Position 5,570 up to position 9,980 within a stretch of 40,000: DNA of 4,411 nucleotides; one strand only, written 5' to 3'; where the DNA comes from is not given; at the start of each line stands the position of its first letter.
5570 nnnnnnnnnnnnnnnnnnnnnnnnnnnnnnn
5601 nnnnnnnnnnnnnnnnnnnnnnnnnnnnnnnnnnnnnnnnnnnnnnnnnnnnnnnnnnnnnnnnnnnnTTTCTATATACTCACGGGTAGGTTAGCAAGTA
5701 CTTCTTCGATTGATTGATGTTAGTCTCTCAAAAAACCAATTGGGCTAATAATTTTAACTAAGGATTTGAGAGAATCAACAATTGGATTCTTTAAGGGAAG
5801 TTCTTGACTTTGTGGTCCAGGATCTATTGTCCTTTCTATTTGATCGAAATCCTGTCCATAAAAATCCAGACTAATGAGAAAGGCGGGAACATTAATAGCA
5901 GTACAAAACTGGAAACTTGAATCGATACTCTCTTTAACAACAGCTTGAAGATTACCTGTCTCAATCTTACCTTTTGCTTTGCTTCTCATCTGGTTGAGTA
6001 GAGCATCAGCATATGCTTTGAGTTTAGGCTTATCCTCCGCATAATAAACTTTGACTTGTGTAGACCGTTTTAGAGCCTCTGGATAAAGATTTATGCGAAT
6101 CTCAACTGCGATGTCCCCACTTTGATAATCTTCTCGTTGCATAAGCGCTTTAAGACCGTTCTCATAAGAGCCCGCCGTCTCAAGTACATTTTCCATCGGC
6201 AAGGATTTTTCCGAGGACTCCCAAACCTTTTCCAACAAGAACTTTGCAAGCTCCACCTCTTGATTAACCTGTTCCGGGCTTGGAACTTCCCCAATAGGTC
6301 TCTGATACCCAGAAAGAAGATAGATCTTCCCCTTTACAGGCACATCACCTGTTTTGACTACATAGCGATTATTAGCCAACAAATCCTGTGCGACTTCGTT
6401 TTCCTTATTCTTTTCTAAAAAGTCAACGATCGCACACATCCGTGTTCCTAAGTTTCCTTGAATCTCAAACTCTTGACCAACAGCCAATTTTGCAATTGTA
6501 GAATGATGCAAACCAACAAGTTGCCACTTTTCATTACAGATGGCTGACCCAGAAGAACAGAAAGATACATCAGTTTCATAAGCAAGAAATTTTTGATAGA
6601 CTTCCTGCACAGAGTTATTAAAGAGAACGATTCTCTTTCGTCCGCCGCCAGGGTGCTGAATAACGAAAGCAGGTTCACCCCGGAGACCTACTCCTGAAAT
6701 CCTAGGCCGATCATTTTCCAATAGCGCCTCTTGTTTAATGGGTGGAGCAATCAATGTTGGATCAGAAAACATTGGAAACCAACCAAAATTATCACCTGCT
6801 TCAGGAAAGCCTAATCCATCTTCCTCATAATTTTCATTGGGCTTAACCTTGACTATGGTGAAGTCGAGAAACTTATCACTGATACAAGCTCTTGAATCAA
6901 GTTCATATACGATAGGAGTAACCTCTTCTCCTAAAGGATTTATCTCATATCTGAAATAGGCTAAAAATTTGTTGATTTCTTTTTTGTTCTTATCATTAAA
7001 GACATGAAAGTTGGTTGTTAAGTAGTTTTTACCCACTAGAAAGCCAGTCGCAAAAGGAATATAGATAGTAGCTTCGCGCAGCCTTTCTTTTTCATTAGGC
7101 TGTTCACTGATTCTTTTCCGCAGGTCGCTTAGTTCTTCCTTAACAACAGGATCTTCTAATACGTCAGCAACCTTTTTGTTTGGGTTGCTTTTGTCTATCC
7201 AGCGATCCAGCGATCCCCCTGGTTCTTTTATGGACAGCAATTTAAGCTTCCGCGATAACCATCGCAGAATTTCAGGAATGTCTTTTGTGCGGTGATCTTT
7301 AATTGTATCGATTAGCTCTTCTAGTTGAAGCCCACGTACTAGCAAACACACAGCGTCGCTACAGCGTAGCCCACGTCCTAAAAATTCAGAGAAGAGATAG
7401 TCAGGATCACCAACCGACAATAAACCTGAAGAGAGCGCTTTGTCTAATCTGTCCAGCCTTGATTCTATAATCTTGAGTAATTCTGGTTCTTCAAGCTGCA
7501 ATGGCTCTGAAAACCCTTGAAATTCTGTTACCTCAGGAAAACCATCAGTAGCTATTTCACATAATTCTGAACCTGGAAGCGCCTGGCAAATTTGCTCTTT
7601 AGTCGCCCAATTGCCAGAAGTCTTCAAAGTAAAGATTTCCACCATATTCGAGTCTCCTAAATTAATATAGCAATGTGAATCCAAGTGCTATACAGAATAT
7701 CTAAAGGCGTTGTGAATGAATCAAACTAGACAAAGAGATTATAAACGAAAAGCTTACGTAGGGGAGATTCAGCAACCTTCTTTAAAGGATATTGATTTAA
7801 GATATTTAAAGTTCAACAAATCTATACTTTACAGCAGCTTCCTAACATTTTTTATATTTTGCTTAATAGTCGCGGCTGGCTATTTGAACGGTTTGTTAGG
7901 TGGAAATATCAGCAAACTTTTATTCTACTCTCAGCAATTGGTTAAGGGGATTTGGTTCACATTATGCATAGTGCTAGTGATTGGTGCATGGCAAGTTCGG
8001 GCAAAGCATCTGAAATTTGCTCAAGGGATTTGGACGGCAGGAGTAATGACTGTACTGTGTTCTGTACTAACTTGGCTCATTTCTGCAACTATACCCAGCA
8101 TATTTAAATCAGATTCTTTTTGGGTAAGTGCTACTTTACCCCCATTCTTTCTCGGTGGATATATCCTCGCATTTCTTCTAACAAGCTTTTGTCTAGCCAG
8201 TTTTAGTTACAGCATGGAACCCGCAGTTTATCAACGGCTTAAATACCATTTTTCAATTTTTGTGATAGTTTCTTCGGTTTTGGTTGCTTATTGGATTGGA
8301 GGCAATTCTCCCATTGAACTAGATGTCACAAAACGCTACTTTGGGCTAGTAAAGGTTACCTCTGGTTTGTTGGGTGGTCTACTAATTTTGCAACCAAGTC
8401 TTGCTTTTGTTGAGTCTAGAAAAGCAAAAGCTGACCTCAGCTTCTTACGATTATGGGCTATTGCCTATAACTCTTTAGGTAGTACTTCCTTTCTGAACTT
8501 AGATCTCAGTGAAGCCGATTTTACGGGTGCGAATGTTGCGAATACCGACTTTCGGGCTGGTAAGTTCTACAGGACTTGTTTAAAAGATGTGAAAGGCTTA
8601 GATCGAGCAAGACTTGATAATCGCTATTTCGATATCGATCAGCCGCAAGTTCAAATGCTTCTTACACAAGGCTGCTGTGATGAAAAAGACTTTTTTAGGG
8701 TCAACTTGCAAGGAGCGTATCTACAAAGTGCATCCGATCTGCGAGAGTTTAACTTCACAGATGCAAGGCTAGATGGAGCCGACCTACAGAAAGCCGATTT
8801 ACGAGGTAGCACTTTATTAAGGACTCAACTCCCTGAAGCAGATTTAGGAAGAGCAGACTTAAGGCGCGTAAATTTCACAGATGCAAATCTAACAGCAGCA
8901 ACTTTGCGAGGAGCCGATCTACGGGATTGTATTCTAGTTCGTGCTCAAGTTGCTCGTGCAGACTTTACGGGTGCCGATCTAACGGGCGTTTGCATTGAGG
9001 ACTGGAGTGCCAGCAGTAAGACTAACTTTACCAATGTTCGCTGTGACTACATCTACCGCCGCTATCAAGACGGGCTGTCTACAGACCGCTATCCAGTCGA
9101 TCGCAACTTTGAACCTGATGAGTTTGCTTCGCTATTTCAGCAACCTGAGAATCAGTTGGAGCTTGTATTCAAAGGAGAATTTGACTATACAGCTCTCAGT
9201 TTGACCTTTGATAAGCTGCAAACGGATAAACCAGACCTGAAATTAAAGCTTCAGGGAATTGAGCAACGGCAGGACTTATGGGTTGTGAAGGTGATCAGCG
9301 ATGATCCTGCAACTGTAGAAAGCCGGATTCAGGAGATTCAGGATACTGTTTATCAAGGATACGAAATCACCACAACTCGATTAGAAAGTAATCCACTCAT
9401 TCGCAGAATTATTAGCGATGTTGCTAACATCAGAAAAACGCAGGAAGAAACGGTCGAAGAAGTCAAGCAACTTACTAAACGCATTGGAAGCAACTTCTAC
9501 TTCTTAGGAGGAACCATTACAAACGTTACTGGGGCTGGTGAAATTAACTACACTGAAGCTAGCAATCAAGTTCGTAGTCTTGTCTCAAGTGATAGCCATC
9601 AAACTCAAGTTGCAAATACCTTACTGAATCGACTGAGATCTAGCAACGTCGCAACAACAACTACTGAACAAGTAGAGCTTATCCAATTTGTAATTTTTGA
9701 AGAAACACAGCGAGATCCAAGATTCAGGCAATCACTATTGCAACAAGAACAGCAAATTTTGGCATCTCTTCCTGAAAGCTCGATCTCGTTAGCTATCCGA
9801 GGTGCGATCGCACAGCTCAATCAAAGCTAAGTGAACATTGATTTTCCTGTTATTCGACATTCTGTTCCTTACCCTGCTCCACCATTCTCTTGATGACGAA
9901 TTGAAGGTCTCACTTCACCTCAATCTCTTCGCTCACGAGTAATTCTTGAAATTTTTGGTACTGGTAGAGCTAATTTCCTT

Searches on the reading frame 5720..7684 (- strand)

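Call 5: search_protein_families(library=ncbifam, proteins=[window:5720-7684:-], max_evalue=0.1)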
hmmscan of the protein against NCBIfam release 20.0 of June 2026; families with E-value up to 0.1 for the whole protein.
window:5720-7684:- (654 aa): 1 family
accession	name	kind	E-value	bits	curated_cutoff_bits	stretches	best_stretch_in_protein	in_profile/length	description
NF045841.1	Ig_SerProt_MIP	equivalog_domain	0.088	12.4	125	0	221-281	23-65/401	MIP family Ig-specific serine endopeptidase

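Call 6: search_protein_families(library=pfam, proteins=[window:5720-7684:-], max_evalue=0.1)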
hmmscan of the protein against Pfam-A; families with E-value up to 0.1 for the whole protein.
window:5720-7684:- (654 aa): 2 families
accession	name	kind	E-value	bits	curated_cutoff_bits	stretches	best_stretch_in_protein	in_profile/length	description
PF13365.12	Trypsin_2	-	8.7e-15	56.1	27.6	1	212-392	1-144/144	Trypsin-like peptidase domain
PF01732.22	Mycop_pep_DUF31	-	0.013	15.6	27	0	220-243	52-76/346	Mycoplasma peptidase (DUF31)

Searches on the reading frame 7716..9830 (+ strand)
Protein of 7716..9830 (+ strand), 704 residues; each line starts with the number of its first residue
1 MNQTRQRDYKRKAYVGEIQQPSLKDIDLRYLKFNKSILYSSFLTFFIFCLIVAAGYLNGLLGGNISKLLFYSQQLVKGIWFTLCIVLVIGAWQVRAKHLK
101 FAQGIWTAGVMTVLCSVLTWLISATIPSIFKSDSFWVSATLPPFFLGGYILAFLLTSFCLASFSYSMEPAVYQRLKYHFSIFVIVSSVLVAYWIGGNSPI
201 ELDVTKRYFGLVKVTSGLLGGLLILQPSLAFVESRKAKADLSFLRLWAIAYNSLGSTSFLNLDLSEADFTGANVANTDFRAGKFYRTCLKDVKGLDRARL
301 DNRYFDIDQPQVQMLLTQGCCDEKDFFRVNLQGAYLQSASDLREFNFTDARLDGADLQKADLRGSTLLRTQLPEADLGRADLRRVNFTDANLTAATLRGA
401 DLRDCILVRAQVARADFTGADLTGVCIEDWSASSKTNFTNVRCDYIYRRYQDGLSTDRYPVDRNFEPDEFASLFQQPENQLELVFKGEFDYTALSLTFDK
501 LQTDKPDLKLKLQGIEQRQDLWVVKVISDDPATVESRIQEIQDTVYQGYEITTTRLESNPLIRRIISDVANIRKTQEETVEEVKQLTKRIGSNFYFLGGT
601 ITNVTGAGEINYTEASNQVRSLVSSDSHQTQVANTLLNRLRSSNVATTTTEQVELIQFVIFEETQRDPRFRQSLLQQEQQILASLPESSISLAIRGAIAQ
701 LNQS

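Call 5: search_protein_families(library=ncbifam, proteins=[window:7716-9830:+], max_evalue=0.1)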
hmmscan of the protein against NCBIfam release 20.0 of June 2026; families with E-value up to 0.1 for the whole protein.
window:7716-9830:+ (704 aa): 17 families
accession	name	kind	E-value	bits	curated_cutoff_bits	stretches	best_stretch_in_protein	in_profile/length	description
NF052603.1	penta_Alr5209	equivalog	8.7e-22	77.4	125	2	346-425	14-93/113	Alr5209 family pentapeptide repeat protein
NF047416.1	penta_HetL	equivalog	1.6e-17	63.7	260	1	253-425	44-216/218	heterocyst differentiation pentapeptide repeat protein HetL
NF011744.0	PRK15197.1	equivalog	6.2e-12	45.3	274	1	337-430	176-270/291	SPI-2 type III secretion system effector PipB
NF011743.0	PRK15196.1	equivalog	5e-11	42.1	354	1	261-407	186-319/350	type III secretion system effector PipB2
NF000071.4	penta_rpt_QnrA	exception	2.3e-07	30.8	450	2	249-378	59-175/218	QnrA family quinolone resistance pentapeptide repeat protein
NF000139.2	penta_rpt_QnrD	exception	1.9e-06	28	425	1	260-444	21-197/214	QnrD family quinolone resistance pentapeptide repeat protein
NF033086.2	penta_rpt_Qnr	equivalog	2.7e-06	27.3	240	1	252-431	10-197/211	Qnr family pentapeptide repeat protein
NF000349.1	mfpA_AE000516.2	equivalog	3.7e-06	26.9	360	2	365-423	82-140/183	pentapeptide repeat protein MfpA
NF000420.1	penta_rpt_QnrB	exception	6e-06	26.4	460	1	327-439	57-172/214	QnrB family quinolone resistance pentapeptide repeat protein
NF033375.2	penta_rpt_QnrE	exception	2.2e-05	24.6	480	1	331-440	61-173/214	QnrE family quinolone resistance pentapeptide repeat protein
NF038182.1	penta_rpt_SmQnr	exception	4.7e-05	23.3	460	2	339-413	129-203/215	SmQnr family pentapeptide repeat protein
NF012152.0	penta_rpt_QnrC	exception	6.2e-05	23.1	500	1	342-430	119-202/221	QnrC family quinolone resistance pentapeptide repeat protein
NF000056.3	penta_rpt_QnrS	exception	8.3e-05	22.4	460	1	318-429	51-156/218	QnrS family quinolone resistance pentapeptide repeat protein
NF012151.0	penta_rpt_QnrAS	exception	0.00041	20.4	490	2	352-429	8-91/218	QnrAS family quinolone resistance pentapeptide repeat protein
NF000421.1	penta_rpt_QnrVC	exception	0.00044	20.3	460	0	352-418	28-115/218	QnrVC family quinolone resistance pentapeptide repeat protein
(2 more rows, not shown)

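Call 6: search_protein_families(library=pfam, proteins=[window:7716-9830:+], max_evalue=0.1)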
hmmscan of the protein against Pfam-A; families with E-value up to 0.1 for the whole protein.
window:7716-9830:+ (704 aa): 4 families
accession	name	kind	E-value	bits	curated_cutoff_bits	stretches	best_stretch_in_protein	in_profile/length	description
PF00805.28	Pentapeptide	-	1.1e-25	89.2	20.2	5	386-424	2-40/40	Pentapeptide repeats (8 copies)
PF13599.13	Pentapeptide_4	-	7.5e-13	48.8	38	2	370-429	11-70/78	Pentapeptide repeat region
PF13576.12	Pentapeptide_3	-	3.8e-08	33.9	27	2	347-396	1-48/48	Pentapeptide repeats (9 copies)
PF25296.1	Decapeptide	-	0.0046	17.2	45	0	338-375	33-70/74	Decapeptide repeat region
